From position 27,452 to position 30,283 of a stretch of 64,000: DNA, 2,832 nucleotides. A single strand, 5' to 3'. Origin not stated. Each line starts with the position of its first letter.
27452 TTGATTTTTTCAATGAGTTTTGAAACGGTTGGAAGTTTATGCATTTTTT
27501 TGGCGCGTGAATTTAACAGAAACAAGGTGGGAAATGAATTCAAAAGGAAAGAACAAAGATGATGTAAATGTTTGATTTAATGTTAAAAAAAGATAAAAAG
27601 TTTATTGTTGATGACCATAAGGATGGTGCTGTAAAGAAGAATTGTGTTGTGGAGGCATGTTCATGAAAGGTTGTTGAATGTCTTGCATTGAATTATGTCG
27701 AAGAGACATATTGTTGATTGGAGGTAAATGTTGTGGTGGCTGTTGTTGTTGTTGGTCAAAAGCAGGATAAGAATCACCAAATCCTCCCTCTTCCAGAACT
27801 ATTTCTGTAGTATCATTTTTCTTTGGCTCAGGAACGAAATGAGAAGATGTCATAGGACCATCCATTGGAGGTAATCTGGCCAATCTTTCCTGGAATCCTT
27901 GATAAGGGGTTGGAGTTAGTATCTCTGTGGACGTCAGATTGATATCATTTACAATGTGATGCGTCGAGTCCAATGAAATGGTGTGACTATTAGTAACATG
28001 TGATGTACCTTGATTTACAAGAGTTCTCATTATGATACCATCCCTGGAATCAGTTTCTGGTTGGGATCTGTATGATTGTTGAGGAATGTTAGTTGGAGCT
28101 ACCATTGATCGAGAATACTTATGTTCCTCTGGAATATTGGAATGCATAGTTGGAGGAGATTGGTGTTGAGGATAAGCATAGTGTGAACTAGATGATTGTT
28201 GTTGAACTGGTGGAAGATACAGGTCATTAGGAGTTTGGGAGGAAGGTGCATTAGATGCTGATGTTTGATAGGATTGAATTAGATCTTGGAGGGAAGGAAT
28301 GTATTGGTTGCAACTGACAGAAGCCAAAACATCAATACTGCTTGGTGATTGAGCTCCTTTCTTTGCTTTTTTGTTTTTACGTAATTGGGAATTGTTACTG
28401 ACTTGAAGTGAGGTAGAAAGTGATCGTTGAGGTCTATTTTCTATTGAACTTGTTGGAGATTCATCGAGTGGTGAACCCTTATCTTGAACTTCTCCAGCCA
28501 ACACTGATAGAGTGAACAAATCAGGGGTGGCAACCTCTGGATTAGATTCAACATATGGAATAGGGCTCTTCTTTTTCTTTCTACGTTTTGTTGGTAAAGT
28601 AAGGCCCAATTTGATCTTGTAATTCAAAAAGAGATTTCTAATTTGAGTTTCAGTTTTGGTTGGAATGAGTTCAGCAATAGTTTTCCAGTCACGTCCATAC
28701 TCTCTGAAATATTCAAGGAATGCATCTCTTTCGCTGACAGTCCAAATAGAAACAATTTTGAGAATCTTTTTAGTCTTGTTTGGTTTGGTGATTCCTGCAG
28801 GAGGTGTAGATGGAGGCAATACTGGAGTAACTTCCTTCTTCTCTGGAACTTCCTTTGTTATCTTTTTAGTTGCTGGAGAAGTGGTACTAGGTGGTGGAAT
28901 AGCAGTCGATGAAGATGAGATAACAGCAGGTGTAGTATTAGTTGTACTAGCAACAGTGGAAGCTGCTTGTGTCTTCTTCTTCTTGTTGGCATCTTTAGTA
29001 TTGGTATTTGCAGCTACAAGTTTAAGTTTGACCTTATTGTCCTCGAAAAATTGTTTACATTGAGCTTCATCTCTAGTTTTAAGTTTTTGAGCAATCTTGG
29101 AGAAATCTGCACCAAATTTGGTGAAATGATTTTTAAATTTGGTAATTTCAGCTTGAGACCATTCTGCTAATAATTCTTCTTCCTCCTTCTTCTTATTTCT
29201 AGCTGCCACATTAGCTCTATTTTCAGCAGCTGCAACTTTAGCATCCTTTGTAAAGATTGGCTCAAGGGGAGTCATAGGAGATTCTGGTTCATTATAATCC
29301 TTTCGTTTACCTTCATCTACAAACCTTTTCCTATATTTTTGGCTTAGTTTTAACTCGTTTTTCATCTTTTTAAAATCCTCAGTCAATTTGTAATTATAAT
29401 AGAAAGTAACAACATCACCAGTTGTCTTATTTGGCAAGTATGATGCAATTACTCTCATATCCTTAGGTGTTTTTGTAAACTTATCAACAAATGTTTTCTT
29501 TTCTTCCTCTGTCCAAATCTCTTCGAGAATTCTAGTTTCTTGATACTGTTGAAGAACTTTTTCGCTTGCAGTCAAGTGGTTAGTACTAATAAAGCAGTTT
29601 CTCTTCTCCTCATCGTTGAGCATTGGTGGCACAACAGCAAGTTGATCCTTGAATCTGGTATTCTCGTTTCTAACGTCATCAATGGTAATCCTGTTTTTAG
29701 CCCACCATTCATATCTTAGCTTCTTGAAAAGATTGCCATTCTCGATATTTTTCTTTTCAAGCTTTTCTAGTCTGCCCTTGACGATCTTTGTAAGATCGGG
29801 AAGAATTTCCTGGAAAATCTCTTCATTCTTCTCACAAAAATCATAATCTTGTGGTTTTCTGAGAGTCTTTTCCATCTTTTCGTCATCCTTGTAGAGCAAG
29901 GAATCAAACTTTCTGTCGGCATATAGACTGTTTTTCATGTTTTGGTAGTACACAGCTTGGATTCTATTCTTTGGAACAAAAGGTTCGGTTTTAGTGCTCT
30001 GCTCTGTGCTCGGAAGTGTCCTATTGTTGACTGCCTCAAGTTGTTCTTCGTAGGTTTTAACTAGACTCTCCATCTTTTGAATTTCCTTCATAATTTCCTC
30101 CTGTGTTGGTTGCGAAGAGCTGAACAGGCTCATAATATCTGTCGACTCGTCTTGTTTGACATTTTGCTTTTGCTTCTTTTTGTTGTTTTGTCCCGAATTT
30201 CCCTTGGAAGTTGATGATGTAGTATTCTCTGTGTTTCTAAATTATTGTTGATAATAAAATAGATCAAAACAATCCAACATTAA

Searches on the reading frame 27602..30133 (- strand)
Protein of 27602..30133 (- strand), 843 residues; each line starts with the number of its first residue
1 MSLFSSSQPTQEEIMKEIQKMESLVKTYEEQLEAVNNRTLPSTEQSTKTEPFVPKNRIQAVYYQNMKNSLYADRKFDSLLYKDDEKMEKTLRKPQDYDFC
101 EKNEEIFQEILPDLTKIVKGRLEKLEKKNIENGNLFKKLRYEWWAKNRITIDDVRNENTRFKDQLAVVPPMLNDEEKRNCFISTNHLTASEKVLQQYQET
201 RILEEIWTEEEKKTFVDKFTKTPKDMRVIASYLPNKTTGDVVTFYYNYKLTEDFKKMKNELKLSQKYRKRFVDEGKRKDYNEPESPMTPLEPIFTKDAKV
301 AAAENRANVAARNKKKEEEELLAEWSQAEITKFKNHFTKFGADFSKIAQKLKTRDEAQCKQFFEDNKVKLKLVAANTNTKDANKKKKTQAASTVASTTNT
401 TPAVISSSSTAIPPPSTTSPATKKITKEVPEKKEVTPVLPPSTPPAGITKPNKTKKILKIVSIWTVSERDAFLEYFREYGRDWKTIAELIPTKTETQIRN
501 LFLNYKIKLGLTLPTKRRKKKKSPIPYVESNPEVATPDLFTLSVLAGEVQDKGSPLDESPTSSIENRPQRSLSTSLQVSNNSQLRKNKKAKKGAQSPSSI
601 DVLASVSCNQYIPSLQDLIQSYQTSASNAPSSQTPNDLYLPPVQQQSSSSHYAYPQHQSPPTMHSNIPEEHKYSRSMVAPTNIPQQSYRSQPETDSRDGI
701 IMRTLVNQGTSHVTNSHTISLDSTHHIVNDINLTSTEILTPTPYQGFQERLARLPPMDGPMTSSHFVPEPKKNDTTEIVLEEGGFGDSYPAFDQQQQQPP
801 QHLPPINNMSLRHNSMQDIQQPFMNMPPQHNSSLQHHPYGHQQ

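Call 65: search_protein_families(library=pfam, proteins=[window:27602-30133:-], max_evalue=0.0001)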
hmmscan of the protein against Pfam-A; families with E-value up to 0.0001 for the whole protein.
window:27602-30133:- (843 aa): 3 families
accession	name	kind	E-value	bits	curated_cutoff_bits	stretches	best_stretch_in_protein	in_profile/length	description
PF00249.37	Myb_DNA-binding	-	4.3e-29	100.8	24.4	3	464-506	4-46/46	Myb-like DNA-binding domain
PF13921.12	Myb_DNA-bind_6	-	7e-10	39.4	22.9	1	464-504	1-41/60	Myb-like DNA-binding domain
PF15963.11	Myb_DNA-bind_7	-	1.8e-09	37.7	31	0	463-502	10-49/88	Myb DNA-binding like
